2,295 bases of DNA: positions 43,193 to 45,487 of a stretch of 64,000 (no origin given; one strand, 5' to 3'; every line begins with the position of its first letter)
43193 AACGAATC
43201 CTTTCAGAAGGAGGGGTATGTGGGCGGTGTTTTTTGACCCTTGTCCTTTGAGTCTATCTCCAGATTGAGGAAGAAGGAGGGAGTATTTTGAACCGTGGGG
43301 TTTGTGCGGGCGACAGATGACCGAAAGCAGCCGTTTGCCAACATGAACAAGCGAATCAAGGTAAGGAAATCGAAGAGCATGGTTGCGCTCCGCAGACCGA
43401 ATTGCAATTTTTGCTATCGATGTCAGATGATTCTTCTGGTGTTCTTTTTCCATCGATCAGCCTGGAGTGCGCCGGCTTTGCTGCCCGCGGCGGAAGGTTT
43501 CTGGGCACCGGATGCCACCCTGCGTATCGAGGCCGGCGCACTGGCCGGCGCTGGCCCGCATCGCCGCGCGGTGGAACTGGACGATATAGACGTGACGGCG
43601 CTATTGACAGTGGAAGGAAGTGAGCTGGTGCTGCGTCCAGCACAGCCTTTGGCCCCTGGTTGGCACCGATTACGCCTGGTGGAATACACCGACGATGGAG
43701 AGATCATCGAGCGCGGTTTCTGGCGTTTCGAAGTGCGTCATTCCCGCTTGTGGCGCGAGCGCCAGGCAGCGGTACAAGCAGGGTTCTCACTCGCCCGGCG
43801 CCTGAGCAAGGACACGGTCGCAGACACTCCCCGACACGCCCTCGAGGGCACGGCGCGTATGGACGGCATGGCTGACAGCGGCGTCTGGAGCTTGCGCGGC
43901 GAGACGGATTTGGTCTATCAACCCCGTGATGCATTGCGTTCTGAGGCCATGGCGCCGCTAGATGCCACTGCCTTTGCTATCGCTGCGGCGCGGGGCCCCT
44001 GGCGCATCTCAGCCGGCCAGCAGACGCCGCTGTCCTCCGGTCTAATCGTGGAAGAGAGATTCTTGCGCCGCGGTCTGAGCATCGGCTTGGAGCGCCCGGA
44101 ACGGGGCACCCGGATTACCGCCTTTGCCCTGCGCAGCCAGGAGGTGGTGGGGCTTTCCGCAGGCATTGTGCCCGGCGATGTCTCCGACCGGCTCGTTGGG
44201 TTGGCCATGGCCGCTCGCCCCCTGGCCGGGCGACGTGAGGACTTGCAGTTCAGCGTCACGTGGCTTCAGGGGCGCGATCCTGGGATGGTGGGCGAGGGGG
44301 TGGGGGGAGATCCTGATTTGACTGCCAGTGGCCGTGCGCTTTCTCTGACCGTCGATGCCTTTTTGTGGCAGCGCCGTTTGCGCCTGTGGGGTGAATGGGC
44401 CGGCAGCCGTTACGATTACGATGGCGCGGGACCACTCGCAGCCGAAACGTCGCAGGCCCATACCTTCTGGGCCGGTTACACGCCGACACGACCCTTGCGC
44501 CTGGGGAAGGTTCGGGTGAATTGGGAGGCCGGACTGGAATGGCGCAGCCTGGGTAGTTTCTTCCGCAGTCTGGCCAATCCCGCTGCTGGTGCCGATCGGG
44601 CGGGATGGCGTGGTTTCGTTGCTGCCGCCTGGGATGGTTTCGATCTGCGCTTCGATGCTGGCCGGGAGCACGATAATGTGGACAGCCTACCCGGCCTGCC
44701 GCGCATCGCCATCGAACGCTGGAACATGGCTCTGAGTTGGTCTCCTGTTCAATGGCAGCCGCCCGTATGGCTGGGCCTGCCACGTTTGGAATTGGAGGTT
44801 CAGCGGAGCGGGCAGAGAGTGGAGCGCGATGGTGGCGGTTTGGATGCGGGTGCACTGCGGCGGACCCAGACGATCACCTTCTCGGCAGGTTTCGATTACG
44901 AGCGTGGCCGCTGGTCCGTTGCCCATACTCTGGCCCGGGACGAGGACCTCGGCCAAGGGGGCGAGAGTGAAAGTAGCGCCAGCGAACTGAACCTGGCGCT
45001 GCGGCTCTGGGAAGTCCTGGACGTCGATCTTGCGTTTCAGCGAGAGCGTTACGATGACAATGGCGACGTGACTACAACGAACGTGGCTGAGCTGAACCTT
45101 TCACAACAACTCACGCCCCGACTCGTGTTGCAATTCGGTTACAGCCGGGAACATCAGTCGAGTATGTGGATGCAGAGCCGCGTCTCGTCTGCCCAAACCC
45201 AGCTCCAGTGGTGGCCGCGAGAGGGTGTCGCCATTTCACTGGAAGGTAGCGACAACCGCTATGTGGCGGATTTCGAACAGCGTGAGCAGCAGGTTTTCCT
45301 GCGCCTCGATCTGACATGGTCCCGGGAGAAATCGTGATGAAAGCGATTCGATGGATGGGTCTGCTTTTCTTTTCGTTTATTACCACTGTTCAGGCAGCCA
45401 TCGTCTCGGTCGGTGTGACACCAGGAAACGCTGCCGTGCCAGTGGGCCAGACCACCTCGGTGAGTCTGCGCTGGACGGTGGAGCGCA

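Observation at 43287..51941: Uncharacterised envelope module: OM barrel + secreted beta protein + ECF sigma + zinc anti-sigma + coupled S8 subtilase, then a Cys-rich protein and an FG-GAP lipoprotein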

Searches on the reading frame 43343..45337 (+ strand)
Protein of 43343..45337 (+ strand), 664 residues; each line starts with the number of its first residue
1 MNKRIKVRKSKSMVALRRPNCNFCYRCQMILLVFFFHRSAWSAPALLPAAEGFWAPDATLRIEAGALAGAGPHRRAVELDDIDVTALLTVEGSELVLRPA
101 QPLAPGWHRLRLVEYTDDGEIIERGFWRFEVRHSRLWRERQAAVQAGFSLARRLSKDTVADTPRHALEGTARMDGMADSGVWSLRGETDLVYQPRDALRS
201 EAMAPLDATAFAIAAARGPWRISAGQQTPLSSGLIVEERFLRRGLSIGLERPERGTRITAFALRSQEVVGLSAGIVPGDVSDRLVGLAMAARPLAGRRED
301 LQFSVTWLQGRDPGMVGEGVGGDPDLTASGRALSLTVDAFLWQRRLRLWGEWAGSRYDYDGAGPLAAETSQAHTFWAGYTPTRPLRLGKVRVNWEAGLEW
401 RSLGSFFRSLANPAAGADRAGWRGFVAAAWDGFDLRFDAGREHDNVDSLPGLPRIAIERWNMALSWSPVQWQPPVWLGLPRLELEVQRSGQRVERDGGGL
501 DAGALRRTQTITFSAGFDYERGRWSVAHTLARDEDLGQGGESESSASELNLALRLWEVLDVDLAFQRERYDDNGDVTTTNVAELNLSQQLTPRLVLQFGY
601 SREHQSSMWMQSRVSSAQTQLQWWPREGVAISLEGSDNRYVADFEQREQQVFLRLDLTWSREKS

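Call 3: search_protein_families(library=pfam, proteins=[window:43343-45337:+], max_evalue=0.1)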
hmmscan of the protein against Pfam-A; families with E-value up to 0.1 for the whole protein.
window:43343-45337:+ (664 aa): 0 families

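Call 4: search_protein_families(library=ncbifam, proteins=[window:43343-45337:+], max_evalue=0.1)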
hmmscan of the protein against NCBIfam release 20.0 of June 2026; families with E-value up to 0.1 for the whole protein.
window:43343-45337:+ (664 aa): 0 families

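Call 7: find_homologous_proteins(query=window:43427-45337:+, max_evalue=0.001)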
Query window:43427-45337:+ (636 aa): 13 proteins with E <= 0.001 among 8000 candidates.
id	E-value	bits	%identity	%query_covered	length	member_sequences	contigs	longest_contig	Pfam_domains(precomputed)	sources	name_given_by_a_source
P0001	0.0e+0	1381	100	97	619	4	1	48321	-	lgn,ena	-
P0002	0.0e+0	1096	76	100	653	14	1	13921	-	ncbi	-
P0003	0.0e+0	1068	75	99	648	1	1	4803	-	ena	-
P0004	2.3e-294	996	71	99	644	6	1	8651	-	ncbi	-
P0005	3.2e-123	431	45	97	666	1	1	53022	-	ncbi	-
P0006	5.5e-123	430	44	98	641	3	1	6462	-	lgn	-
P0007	2.1e-87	312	36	99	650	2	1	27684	-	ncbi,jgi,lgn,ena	-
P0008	3.0e-74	269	32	90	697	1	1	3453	-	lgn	-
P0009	1.3e-63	234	31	87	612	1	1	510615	-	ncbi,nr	ncbi:MAG: hypothetical protein U5P41_08310 [Gammaproteobacteria bacterium]|nr:hypothetical protein [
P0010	5.4e-62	228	30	97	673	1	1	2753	-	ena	-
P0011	3.1e-61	226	31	87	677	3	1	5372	-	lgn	-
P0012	5.4e-48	182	28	88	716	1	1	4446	-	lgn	-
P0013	3.1e-27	113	28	53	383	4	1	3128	PF13557.13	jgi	jgi:hypothetical protein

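Call 8: find_encoding_contigs(protein=P0005, flank=10000, max_places=3)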
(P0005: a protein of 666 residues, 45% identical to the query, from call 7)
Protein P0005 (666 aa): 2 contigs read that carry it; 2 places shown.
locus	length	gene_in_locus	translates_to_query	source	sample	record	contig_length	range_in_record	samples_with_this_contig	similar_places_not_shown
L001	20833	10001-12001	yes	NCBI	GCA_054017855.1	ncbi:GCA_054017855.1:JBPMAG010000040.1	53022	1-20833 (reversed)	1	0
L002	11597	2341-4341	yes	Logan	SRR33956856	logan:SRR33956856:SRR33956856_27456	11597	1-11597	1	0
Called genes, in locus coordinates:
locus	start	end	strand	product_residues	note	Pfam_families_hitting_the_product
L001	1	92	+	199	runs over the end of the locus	PF01914:MarC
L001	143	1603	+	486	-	PF00939:Na_sulph_symp, PF03600:CitMHS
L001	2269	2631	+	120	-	PF11333:DUF3135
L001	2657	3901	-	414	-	PF01734:Patatin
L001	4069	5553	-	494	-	PF20695:UbiD_N, PF01977:UbiD, PF20696:UbiD_C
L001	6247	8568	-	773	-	PF02810:SEC-C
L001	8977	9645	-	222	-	-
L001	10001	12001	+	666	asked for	-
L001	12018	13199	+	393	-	-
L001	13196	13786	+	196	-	PF07638:Sigma70_ECF (weak), PF04542:Sigma70_r2, PF08281:Sigma70_r4_2, PF04545:Sigma70_r4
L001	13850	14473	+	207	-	PF13490:zf-HC2 (weak)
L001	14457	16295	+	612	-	PF00082:Peptidase_S8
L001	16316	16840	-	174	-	PF08241:Methyltransf_11, PF08242:Methyltransf_12 (weak), PF13489:Methyltransf_23, PF13649:Methyltransf_25 (weak), PF13847:Methyltransf_31 (weak)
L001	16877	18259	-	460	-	PF00672:HAMP, PF00512:HisKA, PF02518:HATPase_c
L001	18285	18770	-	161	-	PF00072:Response_reg (weak), PF00486:Trans_reg_C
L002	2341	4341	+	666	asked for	-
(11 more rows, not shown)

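Call 9: find_encoding_contigs(protein=P0007, flank=10000, max_places=3)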
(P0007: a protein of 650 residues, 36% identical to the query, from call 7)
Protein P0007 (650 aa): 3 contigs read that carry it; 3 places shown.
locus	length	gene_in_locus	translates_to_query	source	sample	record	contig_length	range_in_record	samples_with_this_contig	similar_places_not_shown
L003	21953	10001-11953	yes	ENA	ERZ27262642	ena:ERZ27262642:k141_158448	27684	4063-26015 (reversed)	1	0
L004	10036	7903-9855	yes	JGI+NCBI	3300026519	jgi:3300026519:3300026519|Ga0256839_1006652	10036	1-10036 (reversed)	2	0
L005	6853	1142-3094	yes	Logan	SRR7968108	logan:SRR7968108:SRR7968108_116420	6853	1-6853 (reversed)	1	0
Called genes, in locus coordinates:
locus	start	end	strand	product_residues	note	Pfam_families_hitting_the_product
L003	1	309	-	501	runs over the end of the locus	PF03109:ABC1, PF27536:UbiB_helical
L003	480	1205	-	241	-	PF20572:DUF6781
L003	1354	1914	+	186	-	-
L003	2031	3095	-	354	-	PF01116:F_bP_aldolase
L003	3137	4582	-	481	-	PF00224:PK, PF02887:PK_C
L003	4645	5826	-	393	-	PF00162:PGK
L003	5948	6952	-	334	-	PF00044:Gp_dh_N, PF02800:Gp_dh_C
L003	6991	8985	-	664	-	PF00456:Transketolase_N, PF13292:DXP_synthase_N (faint), PF00676:E1_dh (weak), PF02779:Transket_pyr, PF22613:Transketolase_C_1, PF02780:Transketolase_C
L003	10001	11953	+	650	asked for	-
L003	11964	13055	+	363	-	-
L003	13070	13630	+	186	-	PF04542:Sigma70_r2, PF08281:Sigma70_r4_2, PF04545:Sigma70_r4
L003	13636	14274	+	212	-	PF13490:zf-HC2 (weak)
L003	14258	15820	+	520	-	PF00082:Peptidase_S8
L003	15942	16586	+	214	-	-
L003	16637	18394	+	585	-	PF13229:Beta_helix (faint)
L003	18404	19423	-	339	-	PF21320:WHD_Rv2258c, PF00891:Methyltransf_2 (faint), PF13489:Methyltransf_23, PF05175:MTS (faint), PF08241:Methyltransf_11, PF08242:Methyltransf_12, PF13649:Methyltransf_25, PF13847:Methyltransf_31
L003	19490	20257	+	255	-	PF04338:DUF481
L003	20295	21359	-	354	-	PF00005:ABC_tran, PF13304:AAA_21 (faint), PF08402:TOBE_2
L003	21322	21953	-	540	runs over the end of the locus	PF00528:BPD_transp_1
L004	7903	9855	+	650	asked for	-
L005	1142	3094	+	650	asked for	-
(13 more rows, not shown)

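Call 10: find_encoding_contigs(protein=P0009, flank=10000, max_places=3)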
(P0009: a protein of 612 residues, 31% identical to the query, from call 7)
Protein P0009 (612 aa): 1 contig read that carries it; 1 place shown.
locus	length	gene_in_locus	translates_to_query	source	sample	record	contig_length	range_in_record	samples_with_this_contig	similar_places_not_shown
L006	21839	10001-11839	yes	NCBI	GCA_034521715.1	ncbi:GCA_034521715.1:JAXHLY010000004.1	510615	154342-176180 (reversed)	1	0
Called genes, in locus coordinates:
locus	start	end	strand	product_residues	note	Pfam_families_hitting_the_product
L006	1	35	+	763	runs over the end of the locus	PF14814:UB2H, PF00912:Transgly, PF00905:Transpeptidase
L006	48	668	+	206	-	PF00515:TPR_1 (faint), PF07719:TPR_2 (faint), PF13176:TPR_7 (faint), PF13428:TPR_14 (weak), PF13181:TPR_8 (faint), PF13414:TPR_11 (weak), PF14559:TPR_19 (weak), PF13431:TPR_17 (weak)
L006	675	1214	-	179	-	PF01871:AMMECR1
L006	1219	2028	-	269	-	PF01875:Memo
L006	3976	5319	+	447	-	PF08447:PAS_3, PF00990:GGDEF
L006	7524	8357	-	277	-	-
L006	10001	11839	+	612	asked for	-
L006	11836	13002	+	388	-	-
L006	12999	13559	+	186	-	PF07638:Sigma70_ECF (weak), PF04542:Sigma70_r2, PF08281:Sigma70_r4_2, PF04545:Sigma70_r4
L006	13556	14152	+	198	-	-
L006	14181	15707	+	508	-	PF00082:Peptidase_S8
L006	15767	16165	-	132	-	-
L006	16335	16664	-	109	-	-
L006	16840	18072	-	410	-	-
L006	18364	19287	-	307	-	PF16234:DUF4892, PF00691:OmpA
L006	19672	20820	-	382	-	-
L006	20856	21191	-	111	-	-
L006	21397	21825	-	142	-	-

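Call 16: find_encoding_contigs(protein=P0001, flank=10000, max_places=3)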
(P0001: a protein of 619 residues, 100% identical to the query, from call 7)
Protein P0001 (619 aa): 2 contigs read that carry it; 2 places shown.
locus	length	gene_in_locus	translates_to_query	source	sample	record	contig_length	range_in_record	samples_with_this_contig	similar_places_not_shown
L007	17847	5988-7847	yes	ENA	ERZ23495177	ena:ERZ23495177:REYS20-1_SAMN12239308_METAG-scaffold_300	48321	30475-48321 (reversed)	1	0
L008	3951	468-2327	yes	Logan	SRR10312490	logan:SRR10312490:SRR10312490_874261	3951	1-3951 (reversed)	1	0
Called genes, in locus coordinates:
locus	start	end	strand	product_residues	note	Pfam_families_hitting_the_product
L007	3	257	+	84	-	?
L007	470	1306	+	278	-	PF04748:Polysacc_deac_2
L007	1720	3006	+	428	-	PF00512:HisKA (weak), PF13581:HATPase_c_2 (weak), PF02518:HATPase_c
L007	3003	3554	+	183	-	PF00072:Response_reg, PF02954:HTH_8, PF13556:HTH_30 (weak)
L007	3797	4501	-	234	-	-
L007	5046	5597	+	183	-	PF01965:DJ-1_PfpI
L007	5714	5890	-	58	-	-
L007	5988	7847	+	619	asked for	-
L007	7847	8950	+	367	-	-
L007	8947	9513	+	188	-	PF07638:Sigma70_ECF (weak), PF04542:Sigma70_r2, PF08281:Sigma70_r4_2, PF04545:Sigma70_r4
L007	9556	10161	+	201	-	PF13490:zf-HC2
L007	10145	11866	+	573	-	PF00082:Peptidase_S8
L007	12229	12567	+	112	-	-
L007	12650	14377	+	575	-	PF01839:FG-GAP (faint), PF14312:FG-GAP_2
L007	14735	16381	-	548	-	PF03109:ABC1, PF27536:UbiB_helical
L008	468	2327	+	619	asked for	-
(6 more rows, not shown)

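Call 23: find_related_loci(query=A1, collection=genome_contigs, flank=10000)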
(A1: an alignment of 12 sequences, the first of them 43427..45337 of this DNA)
Query A1 (636 aa) in genome_contigs; peptide patterns used: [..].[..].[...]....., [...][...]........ (x = any residue, [..] = any of these).
145 stretches matched a pattern; 29 encode a relative of the query (tblastn E <= 1e-3); 29 distinct loci.
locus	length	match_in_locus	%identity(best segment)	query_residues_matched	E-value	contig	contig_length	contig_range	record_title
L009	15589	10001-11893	76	1-631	0e+0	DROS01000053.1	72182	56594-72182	MAG TPA_asm: Gammaproteobacteria bacterium isolate HyVt-540 HyVt-540_k145_250078, whole genome shotgun sequence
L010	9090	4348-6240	71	1-634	0e+0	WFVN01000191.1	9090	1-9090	MAG: Gammaproteobacteria bacterium isolate S140_43 k151_522496, whole genome shotgun sequence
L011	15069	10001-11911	44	8-633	3e-125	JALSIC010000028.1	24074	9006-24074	MAG: Gammaproteobacteria bacterium isolate 354-166_metabat2_scaf2bin.012 354-166_scaffold_1971_c1, whole genome shotgun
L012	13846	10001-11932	34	15-635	5e-91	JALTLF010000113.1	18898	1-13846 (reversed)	MAG: Chromatiales bacterium isolate S139_maxbin2_scaf2bin.311 S139_NODE_2304_length_18898_cov_49.547653, whole genome sh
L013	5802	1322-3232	37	12-631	2e-90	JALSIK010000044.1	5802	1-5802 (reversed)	MAG: Chromatiales bacterium isolate 354-166_metabat2_scaf2bin.031 354-166_scaffold_13120_c1, whole genome shotgun sequen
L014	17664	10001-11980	33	16-631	9e-92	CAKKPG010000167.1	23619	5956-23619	Nitrospiria bacterium isolate Hainich-H41-bin024-1 genome assembly, contig: H41-bin024_1_Hain_H41_01um_R1_1732_length_23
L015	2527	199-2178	32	16-631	9e-93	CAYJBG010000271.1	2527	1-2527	MAG TPA_asm: uncultured Acidiferrobacterales bacterium isolate ERP119705_co9_483 genome assembly, contig: NODE_92131_len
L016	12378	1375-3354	31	16-631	1e-82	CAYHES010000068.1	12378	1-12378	MAG TPA_asm: uncultured Acidiferrobacterales bacterium isolate ERP119705_co11_338 genome assembly, contig: NODE_4304_len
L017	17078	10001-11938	30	20-632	5e-80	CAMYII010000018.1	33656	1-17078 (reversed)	MAG: Acidiferrobacterales bacterium isolate ES_Gamma_002 genome assembly, contig: scaffold_1461, whole genome shotgun se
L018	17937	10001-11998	32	16-631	4e-79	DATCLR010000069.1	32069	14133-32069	MAG TPA_asm: Burkholderiales bacterium isolate SMAG_U7127 k141_759520, whole genome shotgun sequence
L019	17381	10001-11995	33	16-631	6e-85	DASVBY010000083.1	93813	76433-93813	MAG TPA_asm: Burkholderiales bacterium isolate SMAG_U1991 k141_1450092, whole genome shotgun sequence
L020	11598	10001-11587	31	11-531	1e-71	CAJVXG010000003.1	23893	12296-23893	MAG TPA_asm: uncultured Gammaproteobacteria bacterium isolate DRR093004_bin.38_MetaBAT_v2.12.1_MAG genome assembly, cont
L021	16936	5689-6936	36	45-463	4e-68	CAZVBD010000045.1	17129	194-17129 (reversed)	MAG TPA_asm: uncultured Thiohalobacter sp. isolate SRP128015_co1_470 genome assembly, contig: NODE_4746_length_17129_cov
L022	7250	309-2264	31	2-632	3e-68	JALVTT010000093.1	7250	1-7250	MAG: Sedimenticola sp. isolate M1_metabat2_scaf2bin.028 M1_NODE_2902_length_7250_cov_3.039450, whole genome shotgun sequ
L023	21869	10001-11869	35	16-624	6e-63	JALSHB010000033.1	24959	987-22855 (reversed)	MAG: Chromatiales bacterium isolate 354-166_metabat1_scaf2bin.062 354-166_scaffold_1366_c2, whole genome shotgun sequenc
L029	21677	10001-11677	31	16-567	5e-53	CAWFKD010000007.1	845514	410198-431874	MAG: uncultured Alphaproteobacteria bacterium isolate MFD02242.bin.2.142 genome assembly, contig: contig_2450, whole gen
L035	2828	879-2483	31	10-520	7e-36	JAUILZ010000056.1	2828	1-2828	MAG: Gammaproteobacteria bacterium isolate Co_bin.66 NODE_213144_length_2828_cov_1.155498, whole genome shotgun sequence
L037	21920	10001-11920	31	16-632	2e-71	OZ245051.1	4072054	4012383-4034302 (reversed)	MAG: Sedimenticolaceae bacterium isolate 9f9d7339-0042-4cb7-a141-f72079882acd genome assembly, chromosome: 1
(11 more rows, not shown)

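Call 26: predict_structure(alignment_id=A1)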
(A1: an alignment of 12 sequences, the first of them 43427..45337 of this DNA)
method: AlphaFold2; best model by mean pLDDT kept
length: 636 residues; sequences in the alignment: 12
mean_pLDDT: 82.1   pTM: 0.67
mean pLDDT of the five models: 82.1, 78.8, 77.3, 72.0, 71.0
residues with pLDDT >= 90: 257; 70-90: 269; 50-70: 66; < 50: 44
segments of 3 or more residues with pLDDT < 50: 1-13, 287-299, 336-338, 377-388
pLDDT, mean of each block of 10 residues (from residue 1): 36 66 79 87 83 87 89 81 87 84 75 87 80 72 90 87 87 82 89 90 61 84 86 84 72 83 82 85 56 45 69 76 65 50 70 76 86 63 48 91 92 83 83 95 74 96 91 93 97 94 94 96 93 97 94 98 95 97 96 94 95 92 92 78
secondary structure, 60 per line:
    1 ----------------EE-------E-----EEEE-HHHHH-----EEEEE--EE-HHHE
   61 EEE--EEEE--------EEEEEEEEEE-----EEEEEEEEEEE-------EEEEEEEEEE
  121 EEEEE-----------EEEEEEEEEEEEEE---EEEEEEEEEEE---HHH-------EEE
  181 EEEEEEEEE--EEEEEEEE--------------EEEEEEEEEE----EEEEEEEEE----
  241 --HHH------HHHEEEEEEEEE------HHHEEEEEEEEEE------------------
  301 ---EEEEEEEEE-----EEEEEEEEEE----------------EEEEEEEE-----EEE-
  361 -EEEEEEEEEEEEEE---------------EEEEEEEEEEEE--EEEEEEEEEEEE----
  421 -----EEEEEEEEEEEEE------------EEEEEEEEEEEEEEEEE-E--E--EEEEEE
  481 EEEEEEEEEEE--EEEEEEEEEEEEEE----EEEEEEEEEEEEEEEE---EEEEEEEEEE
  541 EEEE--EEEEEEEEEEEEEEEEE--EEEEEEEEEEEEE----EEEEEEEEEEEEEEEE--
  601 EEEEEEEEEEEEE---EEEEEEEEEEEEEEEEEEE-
elements in order: E32-35 H37-41 E47-51 E60-63 E66-69 E78-87 E93-103 E111-125 E137-150 E154-164 E178-189 E192-199 E214-223 E228-236 E255-263 E273-282 E304-312 E318-327 E344-351 E357-359 E362-375 E391-402 E405-416 E426-438 E451-467 E475-491 E494-507 E512-527 E531-544 E547-563 E566-578 E583-598 E601-613 E617-635

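Call 29: search_protein_representatives(alignment_id=A1)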
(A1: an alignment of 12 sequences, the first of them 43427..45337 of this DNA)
Query: 12 sequences, 665 profile positions. Proteins with E-value up to 0.001 (for the whole library): 1294; up to 1e-10: 964; up to 1e-30: 426. The best 150 are listed.
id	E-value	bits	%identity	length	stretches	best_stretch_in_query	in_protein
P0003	1.0e-275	932.7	-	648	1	8-662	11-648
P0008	3.7e-262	887.8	-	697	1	5-665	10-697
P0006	4.3e-261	884.3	-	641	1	18-663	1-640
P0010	3.8e-252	854.7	-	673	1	4-665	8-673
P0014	5.2e-225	765.1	-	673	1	10-662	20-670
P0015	2.3e-221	753.1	-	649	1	4-663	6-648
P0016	9.1e-221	751.1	-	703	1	9-665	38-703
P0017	5.4e-201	685.7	-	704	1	11-663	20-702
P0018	1.5e-195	667.7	-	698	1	15-663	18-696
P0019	1.0e-194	665.0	-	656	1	20-665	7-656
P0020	2.3e-193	660.5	-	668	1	15-665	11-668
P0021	5.5e-191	652.7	-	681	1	15-661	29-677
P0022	1.7e-190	651.0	-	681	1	2-664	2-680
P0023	9.6e-187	638.6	-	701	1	12-665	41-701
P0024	1.0e-183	628.6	-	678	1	4-663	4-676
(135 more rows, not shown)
